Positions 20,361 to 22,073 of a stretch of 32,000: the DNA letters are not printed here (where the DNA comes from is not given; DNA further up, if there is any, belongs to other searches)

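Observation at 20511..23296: KaiC-KaiB operon in a methanogen-type genome, in kaiC-then-kaiB order, coupled to sensory and redox genes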

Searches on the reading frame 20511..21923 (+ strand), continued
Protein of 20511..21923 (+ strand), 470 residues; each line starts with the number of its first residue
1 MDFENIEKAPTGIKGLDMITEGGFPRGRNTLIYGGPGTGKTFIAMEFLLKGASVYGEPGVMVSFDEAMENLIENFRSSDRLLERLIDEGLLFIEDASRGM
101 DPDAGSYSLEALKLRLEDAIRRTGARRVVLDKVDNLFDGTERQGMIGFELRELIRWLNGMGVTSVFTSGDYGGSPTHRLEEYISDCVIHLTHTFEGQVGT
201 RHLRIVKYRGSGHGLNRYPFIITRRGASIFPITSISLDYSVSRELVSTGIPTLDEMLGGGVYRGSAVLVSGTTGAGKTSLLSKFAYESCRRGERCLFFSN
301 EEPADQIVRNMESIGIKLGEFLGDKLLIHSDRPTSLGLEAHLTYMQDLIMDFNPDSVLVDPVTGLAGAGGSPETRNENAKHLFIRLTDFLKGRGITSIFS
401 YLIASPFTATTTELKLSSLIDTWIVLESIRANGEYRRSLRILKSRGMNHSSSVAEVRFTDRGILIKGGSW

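Call 51: search_protein_families(library=pfam, proteins=[L001:7683-9668:+, L001:10284-11627:+, L007:3239-5257:+], max_evalue=0.001)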
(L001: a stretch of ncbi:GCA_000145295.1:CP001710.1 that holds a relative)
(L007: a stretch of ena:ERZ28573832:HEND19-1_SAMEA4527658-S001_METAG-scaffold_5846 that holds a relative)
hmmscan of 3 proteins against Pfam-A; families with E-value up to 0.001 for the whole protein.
L001:7683-9668:+ (662 aa): 9 families
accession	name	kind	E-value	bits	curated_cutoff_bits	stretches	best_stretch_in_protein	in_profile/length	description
PF14417.12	MEDS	-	8.8e-51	172.4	29.8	1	31-190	1-161/161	MEDS: MEthanogen/methylotroph, DcmR Sensory domain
PF07568.18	HisKA_2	-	1.9e-28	98.8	22.3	1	471-546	1-76/76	Histidine kinase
PF08448.16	PAS_4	-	4.1e-15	56.4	23.1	1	249-348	2-109/110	PAS fold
PF02518.31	HATPase_c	-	4.9e-13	49.9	26.4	1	571-660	7-110/111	Histidine kinase-, DNA gyrase B-, and HSP90-like ATPase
PF13581.12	HATPase_c_2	-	2e-09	37.9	27.4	1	562-655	24-125/127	Histidine kinase-like ATPase domain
PF00989.32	PAS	-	5.6e-09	36.5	22.6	1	363-397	5-39/113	PAS fold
PF13188.13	PAS_8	-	2.4e-07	30.9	21.8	1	363-416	5-52/65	PAS domain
PF07536.20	HWE_HK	-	4.1e-05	24.7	22.8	1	471-524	1-52/83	HWE histidine kinase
PF13426.13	PAS_9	-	0.00023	21.8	27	0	369-433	1-57/103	PAS domain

L001:10284-11627:+ (448 aa): 2 families
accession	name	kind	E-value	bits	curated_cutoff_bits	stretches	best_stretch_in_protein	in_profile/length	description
PF00581.25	Rhodanese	-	1.7e-26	93.1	22.2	2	255-342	4-101/102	Rhodanese-like domain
PF00753.33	Lactamase_B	-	2.1e-11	44.6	22.7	1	11-180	4-196/196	Metallo-beta-lactamase superfamily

L007:3239-5257:+ (673 aa): 9 families
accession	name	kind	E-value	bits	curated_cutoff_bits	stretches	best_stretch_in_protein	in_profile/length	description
PF14417.12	MEDS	-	2e-51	174.4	29.8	1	38-197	1-161/161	MEDS: MEthanogen/methylotroph, DcmR Sensory domain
PF07568.18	HisKA_2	-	4.8e-28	97.5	22.3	1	478-553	1-76/76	Histidine kinase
PF08448.16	PAS_4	-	3.9e-14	53.2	23.1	1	256-354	2-108/110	PAS fold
PF02518.31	HATPase_c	-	1e-12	48.9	26.4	1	578-667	7-110/111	Histidine kinase-, DNA gyrase B-, and HSP90-like ATPase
PF13188.13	PAS_8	-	1.3e-12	47.6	21.8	2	250-304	2-55/65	PAS domain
PF00989.32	PAS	-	1.2e-11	45.1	22.6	1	370-403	5-38/113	PAS fold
PF13581.12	HATPase_c_2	-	1.7e-09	38.2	27.4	1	568-647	23-113/127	Histidine kinase-like ATPase domain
PF07536.20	HWE_HK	-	8.7e-06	26.8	22.8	1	478-552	1-72/83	HWE histidine kinase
PF13426.13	PAS_9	-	0.00011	22.9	27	0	262-324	4-67/103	PAS domain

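Call 55: find_encoding_contigs(protein=P0014, flank=5000, max_places=3)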
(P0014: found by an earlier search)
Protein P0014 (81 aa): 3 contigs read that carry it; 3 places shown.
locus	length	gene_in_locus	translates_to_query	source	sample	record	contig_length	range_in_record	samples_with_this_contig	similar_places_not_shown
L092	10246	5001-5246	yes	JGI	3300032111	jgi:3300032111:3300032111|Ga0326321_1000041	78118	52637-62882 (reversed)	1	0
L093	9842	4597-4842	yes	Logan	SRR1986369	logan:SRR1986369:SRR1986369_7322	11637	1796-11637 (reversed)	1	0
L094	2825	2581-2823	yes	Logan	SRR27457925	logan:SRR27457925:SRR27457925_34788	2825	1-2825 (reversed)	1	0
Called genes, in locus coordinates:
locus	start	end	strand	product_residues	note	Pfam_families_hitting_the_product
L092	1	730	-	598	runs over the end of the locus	-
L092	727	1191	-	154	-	PF01881:Cas_Cas6_C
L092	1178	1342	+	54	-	-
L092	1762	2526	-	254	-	PF01061:ABC2_membrane, PF12698:ABC2_membrane_3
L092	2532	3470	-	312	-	PF00005:ABC_tran, PF13304:AAA_21 (weak), PF13732:DrrA1-3_C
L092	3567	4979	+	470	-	PF00154:RecA_N (faint), PF01695:IstB_IS21 (faint), PF03796:DnaB_C (faint), PF06745:ATPase, PF13481:AAA_25 (weak), PF13481:AAA_25, PF06745:ATPase, PF23442:DUF7125, +5 more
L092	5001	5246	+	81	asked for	PF07689:KaiB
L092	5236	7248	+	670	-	PF14417:MEDS, PF08448:PAS_4, PF00989:PAS (weak), PF13188:PAS_8 (weak), PF07568:HisKA_2, PF13581:HATPase_c_2, PF02518:HATPase_c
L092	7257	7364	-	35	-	-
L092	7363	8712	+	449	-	PF00753:Lactamase_B, PF00581:Rhodanese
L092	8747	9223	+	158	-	PF01243:PNPOx_N (faint), PF12900:Pyridox_ox_2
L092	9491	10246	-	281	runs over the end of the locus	PF01040:UbiA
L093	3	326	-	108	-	?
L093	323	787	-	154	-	PF01881:Cas_Cas6_C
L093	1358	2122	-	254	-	PF01061:ABC2_membrane, PF12698:ABC2_membrane_3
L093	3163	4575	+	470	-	PF00154:RecA_N (faint), PF01695:IstB_IS21 (faint), PF03796:DnaB_C (faint), PF06745:ATPase, PF13481:AAA_25 (weak), PF13481:AAA_25, PF06745:ATPase, PF23442:DUF7125, +5 more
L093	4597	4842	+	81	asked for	PF07689:KaiB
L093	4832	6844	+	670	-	PF14417:MEDS, PF08448:PAS_4, PF00989:PAS (weak), PF13188:PAS_8 (weak), PF07568:HisKA_2, PF13581:HATPase_c_2, PF02518:HATPase_c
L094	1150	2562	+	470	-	PF00154:RecA_N (faint), PF01695:IstB_IS21 (faint), PF03796:DnaB_C (faint), PF06745:ATPase, PF13481:AAA_25 (weak), PF13481:AAA_25, PF06745:ATPase, PF23442:DUF7125, +5 more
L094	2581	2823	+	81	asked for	PF07689:KaiB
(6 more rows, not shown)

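Call 60: search_protein_families(library=pfam, proteins=[L092:5236-7245:+, L092:7363-8709:+], max_evalue=0.0001)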
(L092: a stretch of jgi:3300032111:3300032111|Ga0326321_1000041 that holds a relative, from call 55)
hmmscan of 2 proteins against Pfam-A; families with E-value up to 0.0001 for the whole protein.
L092:5236-7245:+ (670 aa): 8 families
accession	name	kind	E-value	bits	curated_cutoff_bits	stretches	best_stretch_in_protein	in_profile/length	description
PF14417.12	MEDS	-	1.7e-36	125.9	29.8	1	39-197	1-161/161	MEDS: MEthanogen/methylotroph, DcmR Sensory domain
PF07568.18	HisKA_2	-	5.5e-27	94.1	22.3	1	478-553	1-76/76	Histidine kinase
PF08448.16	PAS_4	-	8.9e-15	55.3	23.1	1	256-355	2-109/110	PAS fold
PF02518.31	HATPase_c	-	3.7e-13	50.3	26.4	1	578-667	7-110/111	Histidine kinase-, DNA gyrase B-, and HSP90-like ATPase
PF00989.32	PAS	-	7.1e-12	45.8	22.6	1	370-404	5-39/113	PAS fold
PF13188.13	PAS_8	-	1.2e-09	38.2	21.8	1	369-422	4-51/65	PAS domain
PF13581.12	HATPase_c_2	-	1.4e-08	35.3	27.4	1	575-663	30-126/127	Histidine kinase-like ATPase domain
PF07536.20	HWE_HK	-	5.3e-05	24.3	22.8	1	478-551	1-71/83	HWE histidine kinase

L092:7363-8709:+ (449 aa): 2 families
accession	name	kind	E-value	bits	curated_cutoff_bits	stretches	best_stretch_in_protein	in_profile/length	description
PF00581.25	Rhodanese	-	1.8e-24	86.6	22.2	2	254-342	3-101/102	Rhodanese-like domain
PF00753.33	Lactamase_B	-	7.4e-11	42.8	22.7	1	12-180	5-196/196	Metallo-beta-lactamase superfamily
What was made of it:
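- On MEDS domain protein (PF14417): The intact kinases of relatives score 126-174 bits over positions 1-161 (calls 51, 60).
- The kinase has a full MEDS domain, 126-174 bits (calls 51, 60).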

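Call 63: find_encoding_contigs(protein=P0225, flank=5000, max_places=1)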
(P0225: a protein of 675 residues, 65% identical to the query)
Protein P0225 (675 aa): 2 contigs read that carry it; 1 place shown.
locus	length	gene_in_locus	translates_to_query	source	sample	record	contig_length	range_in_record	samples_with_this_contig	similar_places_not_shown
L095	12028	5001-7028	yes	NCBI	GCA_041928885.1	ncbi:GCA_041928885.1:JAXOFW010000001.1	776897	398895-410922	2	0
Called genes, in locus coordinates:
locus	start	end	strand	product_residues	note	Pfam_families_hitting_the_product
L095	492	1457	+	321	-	-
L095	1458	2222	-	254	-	PF01061:ABC2_membrane, PF12698:ABC2_membrane_3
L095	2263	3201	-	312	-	PF00005:ABC_tran, PF13304:AAA_21 (weak), PF13732:DrrA1-3_C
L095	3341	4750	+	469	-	PF00154:RecA_N (faint), PF03796:DnaB_C (faint), PF06745:ATPase, PF00270:DEAD (faint), PF05625:PAXNEB (weak), PF13481:AAA_25, PF06745:ATPase, PF23442:DUF7125 (weak), +9 more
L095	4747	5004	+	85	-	PF07689:KaiB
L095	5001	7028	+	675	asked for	PF14417:MEDS, PF00989:PAS (faint), PF08448:PAS_4, PF13188:PAS_8 (faint), PF13426:PAS_9 (faint), PF07568:HisKA_2, PF13581:HATPase_c_2 (weak), PF02518:HATPase_c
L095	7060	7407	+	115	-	-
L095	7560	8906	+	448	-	PF00753:Lactamase_B, PF00581:Rhodanese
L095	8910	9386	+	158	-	PF12900:Pyridox_ox_2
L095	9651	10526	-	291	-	PF01040:UbiA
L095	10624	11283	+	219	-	-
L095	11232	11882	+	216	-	PF02223:Thymidylate_kin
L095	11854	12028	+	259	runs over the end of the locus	PF00753:Lactamase_B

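Call 64: find_encoding_contigs(protein=P0248, flank=5000, max_places=1)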
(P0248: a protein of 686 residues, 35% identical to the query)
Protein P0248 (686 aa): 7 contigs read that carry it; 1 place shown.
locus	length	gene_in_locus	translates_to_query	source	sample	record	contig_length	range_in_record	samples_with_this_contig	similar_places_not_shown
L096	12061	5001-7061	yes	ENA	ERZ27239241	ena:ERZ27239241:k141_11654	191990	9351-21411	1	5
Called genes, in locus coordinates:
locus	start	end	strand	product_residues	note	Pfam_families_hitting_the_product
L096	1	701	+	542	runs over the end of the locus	PF00149:Metallophos, PF12850:Metallophos_2 (faint)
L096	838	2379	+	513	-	PF05977:MFS_3 (weak), PF07690:MFS_1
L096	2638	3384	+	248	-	PF00072:Response_reg, PF00989:PAS (weak), PF13188:PAS_8 (weak), PF08448:PAS_4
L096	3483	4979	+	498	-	PF00989:PAS, PF08448:PAS_4, PF13426:PAS_9, PF13581:HATPase_c_2 (faint), PF08447:PAS_3, PF07568:HisKA_2, PF02518:HATPase_c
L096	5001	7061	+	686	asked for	PF14417:MEDS, PF00989:PAS, PF08448:PAS_4, PF13188:PAS_8, PF13426:PAS_9, PF08447:PAS_3, PF07568:HisKA_2, PF13581:HATPase_c_2, +3 more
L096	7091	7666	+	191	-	PF01613:Flavin_Reduct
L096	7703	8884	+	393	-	PF07690:MFS_1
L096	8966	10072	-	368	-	PF04015:DUF362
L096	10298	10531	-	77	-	-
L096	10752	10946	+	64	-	-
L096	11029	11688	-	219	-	PF02593:DUF166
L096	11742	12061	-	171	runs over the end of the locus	PF01451:LMWPc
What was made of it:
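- MEDS-PAS kinases also occur without kai neighbours (L096, call 64).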

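Call 79: search_solved_structures(query=L092:7363-8709:+, max_evalue=0.00001)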
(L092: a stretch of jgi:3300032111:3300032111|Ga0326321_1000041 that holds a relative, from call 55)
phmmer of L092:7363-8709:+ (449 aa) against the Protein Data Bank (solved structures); distinct sequences matched with E-value up to 0.00001: 21.
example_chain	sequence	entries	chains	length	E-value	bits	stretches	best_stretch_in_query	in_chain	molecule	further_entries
3tp9_A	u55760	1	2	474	3.2e-55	190.8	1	8-446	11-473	BETA-LACTAMASE and RHODANESE DOMAIN PROTEIN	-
3r2u_A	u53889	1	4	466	4.6e-47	163.9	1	3-427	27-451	Metallo-beta-lactamase family protein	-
6mxv_A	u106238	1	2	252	2.8e-19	72.3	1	357-446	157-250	Rhodanese-like family protein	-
9rhq_A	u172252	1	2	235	3.6e-16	62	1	11-197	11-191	Metallo-beta-lactamase family protein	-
4ysb_A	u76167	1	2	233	3.5e-15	58.8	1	5-217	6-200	Metallo-beta-lactamase family protein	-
2xf4_A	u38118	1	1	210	4.2e-13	51.9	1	88-209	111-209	HYDROXYACYLGLUTATHIONE HYDROLASE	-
8zbd_A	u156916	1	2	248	9.5e-12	47.4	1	1-181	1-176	MBL fold metallo-hydrolase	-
4chl_A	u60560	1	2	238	4.1e-11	45.3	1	15-220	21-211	PERSULFIDE DIOXYGENASE ETHE1, MITOCHONDRIAL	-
2gcu_A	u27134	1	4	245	5e-11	45.1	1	23-215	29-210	Putative hydroxyacylglutathione hydrolase 3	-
7ev5_A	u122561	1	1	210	1.5e-09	40.2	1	94-190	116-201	Lactamase_B domain-containing protein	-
5ve3_B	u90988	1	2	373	2.5e-09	39.5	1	12-208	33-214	BpPRF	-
5ve4_A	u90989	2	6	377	3.5e-09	39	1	12-208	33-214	BpPRF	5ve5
1xm8_A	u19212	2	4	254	4e-08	35.5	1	24-145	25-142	glyoxalase II | Putative hydroxyacylglutathione hydrolase 2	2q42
4ysk_A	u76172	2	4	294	9.4e-08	34.3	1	87-216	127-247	Beta-lactamase domain protein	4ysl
1yt8_A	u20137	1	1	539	2.6e-07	32.8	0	301-349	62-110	thiosulfate sulfurtransferase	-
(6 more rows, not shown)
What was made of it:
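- On CstB-like MBL-rhodanese-rhodanese protein (PDB 3TP9, 3R2U): The 449-aa protein of L092 matches 3TP9 (E 3e-55) and 3R2U (E 5e-47) over its full length (call 79).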

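Call 83: predict_structure(alignment_id=A5)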
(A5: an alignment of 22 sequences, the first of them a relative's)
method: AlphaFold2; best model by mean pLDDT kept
length: 662 residues; sequences in the alignment: 22
mean_pLDDT: 84.6   pTM: 0.43
mean pLDDT of the five models: 84.6, 83.2, 82.5, 81.9, 80.3
residues with pLDDT >= 90: 222; 70-90: 401; 50-70: 32; < 50: 7
segments of 3 or more residues with pLDDT < 50: 1-6
pLDDT, mean of each block of 10 residues (from residue 1): 46 72 87 91 91 94 92 92 92 89 74 90 93 85 65 80 88 84 83 85 78 70 78 76 80 91 90 88 91 92 92 90 92 87 89 77 82 91 90 85 81 88 90 87 91 84 80 86 86 83 80 81 83 88 72 90 88 88 80 93 93 82 71 89 87 90 49
secondary structure, 60 per line:
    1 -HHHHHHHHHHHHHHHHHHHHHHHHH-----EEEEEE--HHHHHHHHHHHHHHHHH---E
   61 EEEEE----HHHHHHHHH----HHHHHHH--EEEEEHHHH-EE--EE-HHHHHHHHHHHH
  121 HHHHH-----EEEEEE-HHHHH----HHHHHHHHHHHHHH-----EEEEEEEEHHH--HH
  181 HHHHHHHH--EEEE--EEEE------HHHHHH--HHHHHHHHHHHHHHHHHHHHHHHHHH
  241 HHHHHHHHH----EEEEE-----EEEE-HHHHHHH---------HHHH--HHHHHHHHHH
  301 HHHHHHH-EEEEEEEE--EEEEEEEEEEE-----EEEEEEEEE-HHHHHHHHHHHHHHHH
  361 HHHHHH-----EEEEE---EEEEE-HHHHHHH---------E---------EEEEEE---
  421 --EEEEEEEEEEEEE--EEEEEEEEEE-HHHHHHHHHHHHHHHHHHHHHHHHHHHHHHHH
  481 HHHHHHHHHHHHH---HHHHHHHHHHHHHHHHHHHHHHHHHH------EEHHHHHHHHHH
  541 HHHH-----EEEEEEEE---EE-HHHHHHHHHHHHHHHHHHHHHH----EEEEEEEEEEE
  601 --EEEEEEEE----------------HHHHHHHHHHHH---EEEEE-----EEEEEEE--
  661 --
elements in order: H2-26 E32-37 H40-56 E60-65 H70-78 H83-89 E92-96 H97-100 H109-125 E131-136 H138-142 H147-160 E166-173 H179-188 E191-194 E197-200 H207-212 H215-249 E254-258 E264-267 H269-275 H285-288 H291-307 E309-316 E319-329 E335-343 H345-366 E372-376 E380-384 H386-392 E412-417 E423-435 E438-447 H449-493 H497-522 H531-544 E550-557 H564-585 E590-600 E603-610 H627-638 E642-646 E652-658

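Call 85: fold_search(model_id=the predicted structure, library=pdb)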
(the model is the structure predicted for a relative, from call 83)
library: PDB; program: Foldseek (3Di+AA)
matches with E <= 10: 1613; with E <= 0.001: 522
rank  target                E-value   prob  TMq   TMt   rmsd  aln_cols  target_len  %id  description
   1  6ph4_B                2.1e-20  1.00  0.23  0.32  20.6       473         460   17  Full length LOV-PAS-HK construct from the LOV-HK sensory protein from Brucella abortus (light-adapted, construct 15-48 (released 2020-12-30)
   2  9a5d_A                1.3e-19  1.00  0.19  0.20  37.3       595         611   12  Integrative model of WALK-YYCH by crosslinking MS and deep learning (released 2024-09-18)
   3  9qq6_A                1.7e-18  1.00  0.26  0.33  21.3       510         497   15  Structure of the Azotobacter vinelandii NifL-NifA complex (released 2025-06-18)
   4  4gcz_A                1.1e-16  1.00  0.19  0.33  18.2       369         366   16  Structure of a blue-light photoreceptor (released 2013-06-19)
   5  8a52_A                1.2e-16  1.00  0.18  0.31  19.5       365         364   18  Crystal structure of a chimeric LOV-Histidine kinase SB2F1 (asymmetrical variant, trigonal form with long c-axis) (released 2023-12-27)
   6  8a6x_B                4.4e-16  1.00  0.17  0.30  19.3       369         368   17  Crystal structure of a chimeric LOV-Histidine kinase SB2F1 (asymmetrical variant, trigonal form with long c axis) (released 2024-01-10)
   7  8a7f_B                6.5e-16  1.00  0.17  0.31  19.5       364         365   17  Crystal structure of a chimeric LOV-Histidine kinase SB2F1-I66R mutant (asymmetrical variant, trigonal form with long  (released 2024-01-10)
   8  4r3a_A                8.5e-16  1.00  0.24  0.46  25.5       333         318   23  Erythrobacter litoralis EL346 blue-light activated histidine kinase (released 2014-12-03)
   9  8a7f_A                9.0e-16  1.00  0.17  0.31  19.3       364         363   17  Crystal structure of a chimeric LOV-Histidine kinase SB2F1-I66R mutant (asymmetrical variant, trigonal form with long  (released 2024-01-10)
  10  8a3u                  1.8e-15  1.00  0.17  0.30  19.2       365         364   16  Crystal structure of a chimeric LOV-Histidine kinase SB2F1 (symmetrical variant, trigonal form with short c-axis) (released 2023-12-20)
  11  8a7h_A                2.4e-15  1.00  0.17  0.30  18.9       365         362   17  Crystal structure of a chimeric LOV-Histidine kinase SB2F1-I66R mutant (light state; asymmetrical variant, trigonal fo (released 2024-01-10)
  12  4r3a_B                8.1e-15  1.00  0.23  0.52  23.1       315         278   22  Erythrobacter litoralis EL346 blue-light activated histidine kinase (released 2014-12-03)
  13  4gcz_B                1.1e-14  1.00  0.19  0.30  16.2       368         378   16  Structure of a blue-light photoreceptor (released 2013-06-19)
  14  4r39_B                1.3e-14  1.00  0.23  0.68   6.2       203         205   30  Histidine kinase domain from Erythrobacter litoralis EL346 blue-light activated histidine kinase (released 2014-12-03)
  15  4r39_A                1.8e-14  1.00  0.24  0.66   6.8       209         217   26  Histidine kinase domain from Erythrobacter litoralis EL346 blue-light activated histidine kinase (released 2014-12-03)
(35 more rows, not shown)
